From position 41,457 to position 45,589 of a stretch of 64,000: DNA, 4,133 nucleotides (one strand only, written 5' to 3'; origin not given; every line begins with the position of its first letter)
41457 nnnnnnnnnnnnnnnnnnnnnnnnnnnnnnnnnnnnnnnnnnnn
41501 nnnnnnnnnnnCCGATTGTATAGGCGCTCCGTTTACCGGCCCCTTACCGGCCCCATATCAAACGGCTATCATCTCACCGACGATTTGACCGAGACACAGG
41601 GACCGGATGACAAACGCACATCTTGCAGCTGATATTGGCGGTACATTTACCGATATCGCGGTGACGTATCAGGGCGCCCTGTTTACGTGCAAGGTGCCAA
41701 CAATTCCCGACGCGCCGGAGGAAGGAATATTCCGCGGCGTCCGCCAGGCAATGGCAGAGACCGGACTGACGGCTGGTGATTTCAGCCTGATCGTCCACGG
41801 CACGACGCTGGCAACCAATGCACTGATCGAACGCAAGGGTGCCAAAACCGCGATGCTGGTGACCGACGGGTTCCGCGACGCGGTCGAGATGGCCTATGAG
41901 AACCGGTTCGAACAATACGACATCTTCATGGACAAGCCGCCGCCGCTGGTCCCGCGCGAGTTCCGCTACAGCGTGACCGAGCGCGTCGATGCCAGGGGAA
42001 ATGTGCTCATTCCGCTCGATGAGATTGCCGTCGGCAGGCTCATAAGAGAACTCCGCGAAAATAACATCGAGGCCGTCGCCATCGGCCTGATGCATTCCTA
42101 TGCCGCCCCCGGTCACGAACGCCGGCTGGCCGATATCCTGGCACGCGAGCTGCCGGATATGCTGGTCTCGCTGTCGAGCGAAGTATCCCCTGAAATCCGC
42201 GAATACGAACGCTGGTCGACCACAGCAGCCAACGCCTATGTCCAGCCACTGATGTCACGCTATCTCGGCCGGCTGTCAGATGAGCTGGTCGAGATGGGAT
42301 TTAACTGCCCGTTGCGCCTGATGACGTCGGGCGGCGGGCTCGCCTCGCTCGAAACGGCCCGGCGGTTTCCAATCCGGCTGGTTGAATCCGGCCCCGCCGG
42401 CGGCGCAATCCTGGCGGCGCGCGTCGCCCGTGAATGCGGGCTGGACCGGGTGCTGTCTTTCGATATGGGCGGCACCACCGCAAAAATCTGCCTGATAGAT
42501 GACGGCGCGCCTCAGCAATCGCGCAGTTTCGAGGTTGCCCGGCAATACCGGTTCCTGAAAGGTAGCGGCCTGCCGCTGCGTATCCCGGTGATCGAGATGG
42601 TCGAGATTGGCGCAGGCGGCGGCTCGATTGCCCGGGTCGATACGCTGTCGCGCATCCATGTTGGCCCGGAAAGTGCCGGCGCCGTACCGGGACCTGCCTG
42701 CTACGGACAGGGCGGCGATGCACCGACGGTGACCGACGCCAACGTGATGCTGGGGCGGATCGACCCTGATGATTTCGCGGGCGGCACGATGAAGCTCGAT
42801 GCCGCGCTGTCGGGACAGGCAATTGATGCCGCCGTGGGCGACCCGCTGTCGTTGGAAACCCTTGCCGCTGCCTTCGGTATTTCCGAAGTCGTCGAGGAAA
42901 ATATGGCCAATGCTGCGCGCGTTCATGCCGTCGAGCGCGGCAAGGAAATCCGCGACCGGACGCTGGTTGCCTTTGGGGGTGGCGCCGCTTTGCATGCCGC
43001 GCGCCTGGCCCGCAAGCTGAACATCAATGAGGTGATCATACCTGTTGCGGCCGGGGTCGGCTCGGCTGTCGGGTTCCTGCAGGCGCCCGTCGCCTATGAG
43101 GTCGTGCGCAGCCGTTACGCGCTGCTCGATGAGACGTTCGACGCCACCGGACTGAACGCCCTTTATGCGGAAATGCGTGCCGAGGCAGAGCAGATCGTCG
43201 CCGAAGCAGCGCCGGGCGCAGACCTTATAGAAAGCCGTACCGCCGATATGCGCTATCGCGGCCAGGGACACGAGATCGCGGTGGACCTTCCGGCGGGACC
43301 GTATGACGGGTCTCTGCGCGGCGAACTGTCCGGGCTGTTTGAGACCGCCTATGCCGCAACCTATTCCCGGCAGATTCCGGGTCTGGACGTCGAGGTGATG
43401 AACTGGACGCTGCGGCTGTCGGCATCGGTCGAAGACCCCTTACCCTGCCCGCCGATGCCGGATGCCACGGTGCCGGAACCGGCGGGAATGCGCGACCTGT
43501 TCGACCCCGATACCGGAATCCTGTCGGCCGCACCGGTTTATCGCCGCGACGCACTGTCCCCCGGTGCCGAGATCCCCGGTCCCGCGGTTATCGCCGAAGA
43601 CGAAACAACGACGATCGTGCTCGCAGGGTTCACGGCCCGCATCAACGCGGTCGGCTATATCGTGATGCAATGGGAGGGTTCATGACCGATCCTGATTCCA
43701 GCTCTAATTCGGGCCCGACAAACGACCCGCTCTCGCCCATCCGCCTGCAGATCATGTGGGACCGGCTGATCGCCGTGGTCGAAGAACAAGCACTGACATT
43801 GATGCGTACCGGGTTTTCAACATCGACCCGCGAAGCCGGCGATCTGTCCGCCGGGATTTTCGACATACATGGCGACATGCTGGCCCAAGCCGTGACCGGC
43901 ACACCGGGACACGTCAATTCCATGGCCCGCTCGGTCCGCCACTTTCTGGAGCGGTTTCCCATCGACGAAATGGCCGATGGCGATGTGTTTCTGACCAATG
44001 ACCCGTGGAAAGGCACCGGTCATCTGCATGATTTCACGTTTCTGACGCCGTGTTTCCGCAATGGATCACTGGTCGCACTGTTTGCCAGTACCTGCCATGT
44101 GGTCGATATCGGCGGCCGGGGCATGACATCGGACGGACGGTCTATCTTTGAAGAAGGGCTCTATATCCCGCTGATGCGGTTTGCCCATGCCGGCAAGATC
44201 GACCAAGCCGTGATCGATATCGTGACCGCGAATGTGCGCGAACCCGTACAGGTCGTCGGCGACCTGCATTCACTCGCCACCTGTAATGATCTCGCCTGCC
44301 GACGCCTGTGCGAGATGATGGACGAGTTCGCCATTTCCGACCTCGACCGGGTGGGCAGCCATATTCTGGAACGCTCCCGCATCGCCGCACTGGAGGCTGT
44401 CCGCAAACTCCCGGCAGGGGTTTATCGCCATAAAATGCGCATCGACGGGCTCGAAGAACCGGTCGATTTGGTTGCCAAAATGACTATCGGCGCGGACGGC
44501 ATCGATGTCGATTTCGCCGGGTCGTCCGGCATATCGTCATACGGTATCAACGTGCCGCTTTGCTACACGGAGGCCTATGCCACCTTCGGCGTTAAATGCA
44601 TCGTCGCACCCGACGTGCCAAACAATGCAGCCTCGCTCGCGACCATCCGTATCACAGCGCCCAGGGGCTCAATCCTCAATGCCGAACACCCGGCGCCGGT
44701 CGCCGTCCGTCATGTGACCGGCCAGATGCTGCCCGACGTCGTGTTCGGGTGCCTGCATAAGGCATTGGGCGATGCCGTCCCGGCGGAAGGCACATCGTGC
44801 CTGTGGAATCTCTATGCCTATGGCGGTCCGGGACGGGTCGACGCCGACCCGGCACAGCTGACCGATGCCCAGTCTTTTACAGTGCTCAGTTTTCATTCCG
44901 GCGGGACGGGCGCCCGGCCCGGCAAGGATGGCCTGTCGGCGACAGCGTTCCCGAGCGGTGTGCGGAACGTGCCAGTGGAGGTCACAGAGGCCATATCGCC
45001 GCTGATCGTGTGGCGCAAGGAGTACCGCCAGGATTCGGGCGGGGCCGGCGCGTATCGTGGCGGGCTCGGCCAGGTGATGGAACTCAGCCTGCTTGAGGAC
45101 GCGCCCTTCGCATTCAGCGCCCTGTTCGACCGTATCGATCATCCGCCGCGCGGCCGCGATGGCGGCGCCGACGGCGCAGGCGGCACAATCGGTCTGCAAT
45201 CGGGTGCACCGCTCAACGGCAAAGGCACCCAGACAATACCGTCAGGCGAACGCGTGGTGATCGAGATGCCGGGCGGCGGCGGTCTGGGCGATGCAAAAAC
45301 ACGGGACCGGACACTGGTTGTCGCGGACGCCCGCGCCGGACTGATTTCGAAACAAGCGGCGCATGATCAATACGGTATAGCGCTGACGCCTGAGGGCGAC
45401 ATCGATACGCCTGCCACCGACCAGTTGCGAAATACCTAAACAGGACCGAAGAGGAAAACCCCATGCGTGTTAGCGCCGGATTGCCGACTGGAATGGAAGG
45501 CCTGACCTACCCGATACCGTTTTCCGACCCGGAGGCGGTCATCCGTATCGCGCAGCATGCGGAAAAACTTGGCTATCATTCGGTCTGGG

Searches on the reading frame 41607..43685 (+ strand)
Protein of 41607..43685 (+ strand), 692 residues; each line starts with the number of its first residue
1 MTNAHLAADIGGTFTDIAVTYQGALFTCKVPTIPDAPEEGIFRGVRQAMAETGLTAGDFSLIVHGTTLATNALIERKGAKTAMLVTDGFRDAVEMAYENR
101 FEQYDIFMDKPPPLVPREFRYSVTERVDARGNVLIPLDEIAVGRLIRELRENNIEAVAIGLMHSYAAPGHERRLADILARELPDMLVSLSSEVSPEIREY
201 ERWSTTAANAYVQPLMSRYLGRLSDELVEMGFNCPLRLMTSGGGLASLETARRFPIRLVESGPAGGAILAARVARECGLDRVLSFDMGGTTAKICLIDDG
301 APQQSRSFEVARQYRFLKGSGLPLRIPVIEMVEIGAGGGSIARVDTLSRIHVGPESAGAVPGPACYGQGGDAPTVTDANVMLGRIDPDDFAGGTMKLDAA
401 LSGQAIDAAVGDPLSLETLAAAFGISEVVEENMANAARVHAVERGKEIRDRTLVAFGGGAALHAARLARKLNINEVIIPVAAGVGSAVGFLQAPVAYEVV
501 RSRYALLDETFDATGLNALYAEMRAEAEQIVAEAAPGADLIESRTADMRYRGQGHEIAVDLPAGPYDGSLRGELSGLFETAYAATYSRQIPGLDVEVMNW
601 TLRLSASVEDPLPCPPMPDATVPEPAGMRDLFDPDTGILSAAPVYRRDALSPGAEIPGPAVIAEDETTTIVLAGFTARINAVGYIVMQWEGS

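Call 21: search_protein_families(library=pfam, proteins=[window:41607-43685:+], max_evalue=0.00001)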
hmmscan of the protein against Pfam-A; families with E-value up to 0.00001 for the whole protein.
window:41607-43685:+ (692 aa): 3 families
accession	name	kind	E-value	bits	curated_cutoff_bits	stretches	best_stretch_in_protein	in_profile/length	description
PF01968.24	Hydantoinase_A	-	3.5e-86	289.5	22.9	1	202-498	1-290/291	Hydantoinase/oxoprolinase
PF05378.19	Hydant_A_N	-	1.2e-48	165.6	25.2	1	6-181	2-175/176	Hydantoinase/oxoprolinase N-terminal region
PF19278.4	Hydant_A_C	-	2.5e-10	40.5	21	1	515-680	13-183/193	Hydantoinase/oxoprolinase C-terminal domain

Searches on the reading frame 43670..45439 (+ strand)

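Call 21: search_protein_families(library=pfam, proteins=[window:43670-45439:+], max_evalue=0.00001)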
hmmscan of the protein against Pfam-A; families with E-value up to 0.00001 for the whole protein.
window:43670-45439:+ (589 aa): 1 family
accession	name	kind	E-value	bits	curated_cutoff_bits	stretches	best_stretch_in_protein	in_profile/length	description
PF02538.19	Hydantoinase_B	-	6e-143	477.5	26.8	1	23-541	2-518/519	Hydantoinase B/oxoprolinase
